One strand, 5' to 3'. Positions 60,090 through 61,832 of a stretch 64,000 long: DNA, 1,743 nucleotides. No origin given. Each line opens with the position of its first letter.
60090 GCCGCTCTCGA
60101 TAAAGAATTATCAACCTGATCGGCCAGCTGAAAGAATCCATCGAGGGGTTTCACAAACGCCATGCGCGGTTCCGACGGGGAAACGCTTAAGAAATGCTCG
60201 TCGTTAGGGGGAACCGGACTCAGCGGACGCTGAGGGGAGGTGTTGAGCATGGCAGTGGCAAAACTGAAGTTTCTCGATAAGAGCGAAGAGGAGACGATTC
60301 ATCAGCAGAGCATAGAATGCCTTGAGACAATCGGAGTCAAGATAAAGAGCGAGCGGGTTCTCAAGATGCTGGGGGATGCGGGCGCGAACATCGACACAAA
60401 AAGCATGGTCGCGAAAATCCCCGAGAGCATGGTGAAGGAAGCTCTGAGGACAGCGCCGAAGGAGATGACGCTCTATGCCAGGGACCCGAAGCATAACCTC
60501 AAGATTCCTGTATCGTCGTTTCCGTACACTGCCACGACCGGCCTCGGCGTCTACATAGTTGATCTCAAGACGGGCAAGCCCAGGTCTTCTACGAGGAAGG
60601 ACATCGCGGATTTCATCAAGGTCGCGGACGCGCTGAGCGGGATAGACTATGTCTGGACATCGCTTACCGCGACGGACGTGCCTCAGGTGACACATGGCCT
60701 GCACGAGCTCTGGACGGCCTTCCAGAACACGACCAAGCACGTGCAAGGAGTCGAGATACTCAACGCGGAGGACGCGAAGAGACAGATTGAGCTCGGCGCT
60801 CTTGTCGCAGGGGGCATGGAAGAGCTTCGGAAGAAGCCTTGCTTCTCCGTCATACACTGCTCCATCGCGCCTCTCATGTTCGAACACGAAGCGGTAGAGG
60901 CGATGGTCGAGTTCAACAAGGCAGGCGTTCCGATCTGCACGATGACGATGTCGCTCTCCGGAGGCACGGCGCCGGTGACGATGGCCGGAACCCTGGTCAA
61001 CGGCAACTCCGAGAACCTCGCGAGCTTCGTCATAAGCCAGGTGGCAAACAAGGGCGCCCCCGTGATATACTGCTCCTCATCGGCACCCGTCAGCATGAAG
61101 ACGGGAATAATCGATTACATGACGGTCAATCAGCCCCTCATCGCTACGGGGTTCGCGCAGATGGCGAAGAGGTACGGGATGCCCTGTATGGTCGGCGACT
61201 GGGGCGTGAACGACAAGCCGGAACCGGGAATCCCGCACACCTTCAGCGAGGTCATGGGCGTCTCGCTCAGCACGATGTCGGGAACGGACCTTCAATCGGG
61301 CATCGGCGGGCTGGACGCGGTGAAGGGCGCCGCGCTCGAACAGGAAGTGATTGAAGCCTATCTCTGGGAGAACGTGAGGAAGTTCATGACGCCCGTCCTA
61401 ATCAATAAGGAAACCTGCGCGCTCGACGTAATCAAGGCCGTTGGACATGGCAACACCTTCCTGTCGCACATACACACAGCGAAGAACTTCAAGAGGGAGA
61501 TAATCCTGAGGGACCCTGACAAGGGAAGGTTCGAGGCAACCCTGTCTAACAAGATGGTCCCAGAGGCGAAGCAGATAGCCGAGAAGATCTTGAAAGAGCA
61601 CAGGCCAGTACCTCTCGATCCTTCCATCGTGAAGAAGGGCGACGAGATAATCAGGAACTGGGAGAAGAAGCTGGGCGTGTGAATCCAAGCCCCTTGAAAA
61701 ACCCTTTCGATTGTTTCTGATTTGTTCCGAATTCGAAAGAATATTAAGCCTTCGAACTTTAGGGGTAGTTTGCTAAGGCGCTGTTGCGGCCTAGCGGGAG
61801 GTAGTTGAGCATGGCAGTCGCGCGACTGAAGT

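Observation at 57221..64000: Tandem array of five uninterrupted MttB-superfamily methyltransferase genes, with a sixth at 29.4 kb, and no corrinoid-protein or MtbA partner in view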

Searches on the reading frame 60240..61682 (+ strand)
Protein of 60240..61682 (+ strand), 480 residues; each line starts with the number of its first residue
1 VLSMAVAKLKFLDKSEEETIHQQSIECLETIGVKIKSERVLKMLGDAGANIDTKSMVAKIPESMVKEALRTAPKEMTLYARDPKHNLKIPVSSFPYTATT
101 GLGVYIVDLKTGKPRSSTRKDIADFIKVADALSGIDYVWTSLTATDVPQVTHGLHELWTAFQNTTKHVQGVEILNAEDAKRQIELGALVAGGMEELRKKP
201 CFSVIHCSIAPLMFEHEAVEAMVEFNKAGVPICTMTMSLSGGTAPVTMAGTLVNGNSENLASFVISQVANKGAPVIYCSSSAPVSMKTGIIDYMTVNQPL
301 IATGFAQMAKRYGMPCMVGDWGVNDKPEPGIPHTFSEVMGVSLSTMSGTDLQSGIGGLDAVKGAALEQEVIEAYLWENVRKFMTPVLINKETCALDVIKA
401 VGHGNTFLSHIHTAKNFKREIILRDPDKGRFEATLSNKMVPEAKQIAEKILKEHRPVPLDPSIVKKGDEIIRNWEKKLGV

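Call 8: search_protein_families(library=pfam, proteins=[window:60240-61682:+])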
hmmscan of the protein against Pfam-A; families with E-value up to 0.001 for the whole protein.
window:60240-61682:+ (480 aa): 1 family
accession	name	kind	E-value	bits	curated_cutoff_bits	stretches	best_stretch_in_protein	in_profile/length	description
PF06253.16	MTTB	-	1e-62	212.2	25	1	6-467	28-488/500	Trimethylamine methyltransferase (MTTB)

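Call 9: search_protein_families(library=ncbifam, proteins=[window:60240-61682:+])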
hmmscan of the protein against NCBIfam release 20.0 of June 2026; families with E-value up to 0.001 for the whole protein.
window:60240-61682:+ (480 aa): 1 family
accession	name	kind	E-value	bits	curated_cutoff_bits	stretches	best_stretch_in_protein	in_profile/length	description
TIGR02369.2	trimeth_pyl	equivalog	1.3e-110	370.2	525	1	8-473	2-467/469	[trimethylamine--corrinoid protein] Co-methyltransferase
